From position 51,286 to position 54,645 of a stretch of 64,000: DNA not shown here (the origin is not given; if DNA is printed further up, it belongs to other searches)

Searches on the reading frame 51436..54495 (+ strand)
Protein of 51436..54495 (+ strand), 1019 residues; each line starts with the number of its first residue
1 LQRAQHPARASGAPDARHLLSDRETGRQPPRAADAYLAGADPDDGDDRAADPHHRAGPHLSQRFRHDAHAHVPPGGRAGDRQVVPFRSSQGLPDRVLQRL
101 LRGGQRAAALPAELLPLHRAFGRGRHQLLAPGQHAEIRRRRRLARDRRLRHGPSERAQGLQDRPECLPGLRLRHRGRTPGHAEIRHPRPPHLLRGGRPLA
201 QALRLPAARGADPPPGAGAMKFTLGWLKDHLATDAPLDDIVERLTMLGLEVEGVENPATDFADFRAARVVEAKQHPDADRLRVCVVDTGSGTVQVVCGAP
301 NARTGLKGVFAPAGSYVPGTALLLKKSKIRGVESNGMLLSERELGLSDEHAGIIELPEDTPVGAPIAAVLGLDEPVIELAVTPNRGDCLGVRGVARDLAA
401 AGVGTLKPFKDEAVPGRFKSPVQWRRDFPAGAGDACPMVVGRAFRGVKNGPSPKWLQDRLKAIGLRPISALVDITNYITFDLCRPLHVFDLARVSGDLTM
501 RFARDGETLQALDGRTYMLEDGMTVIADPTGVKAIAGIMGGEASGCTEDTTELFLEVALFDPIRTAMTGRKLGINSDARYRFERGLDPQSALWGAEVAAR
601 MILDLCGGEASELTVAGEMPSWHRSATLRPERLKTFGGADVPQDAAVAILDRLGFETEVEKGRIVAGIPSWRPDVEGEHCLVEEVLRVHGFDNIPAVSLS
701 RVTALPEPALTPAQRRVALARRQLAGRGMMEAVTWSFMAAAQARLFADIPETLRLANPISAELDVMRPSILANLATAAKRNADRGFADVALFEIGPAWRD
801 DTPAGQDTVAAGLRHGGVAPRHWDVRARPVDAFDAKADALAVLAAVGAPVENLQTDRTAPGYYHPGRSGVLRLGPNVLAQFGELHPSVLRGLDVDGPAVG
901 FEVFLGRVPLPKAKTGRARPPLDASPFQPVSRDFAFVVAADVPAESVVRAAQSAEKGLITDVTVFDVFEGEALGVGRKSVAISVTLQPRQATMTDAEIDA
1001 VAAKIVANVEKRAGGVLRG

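Call 26: search_protein_families(library=pfam, proteins=[window:51436-54495:+], max_evalue=0.001)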
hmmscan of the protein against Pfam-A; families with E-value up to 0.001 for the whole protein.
window:51436-54495:+ (1019 aa): 5 families
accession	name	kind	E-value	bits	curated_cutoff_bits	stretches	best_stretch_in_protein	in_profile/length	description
PF03483.22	B3_4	-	9.1e-64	214.7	29.3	1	435-607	1-174/174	B3/4 domain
PF17759.6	tRNA_synthFbeta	-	4.3e-42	144.4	22.4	1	706-903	11-212/214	Phenylalanyl tRNA synthetase beta chain CLM domain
PF03147.19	FDX-ACB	-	2.8e-24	85.8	31.1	1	925-1018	1-94/94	Ferredoxin-fold anticodon binding domain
PF01588.26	tRNA_bind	-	1.3e-21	77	27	1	265-364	2-95/96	Putative tRNA binding domain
PF03484.21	B5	-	8.1e-16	58.4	28.6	1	627-691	2-67/67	tRNA synthetase B5 domain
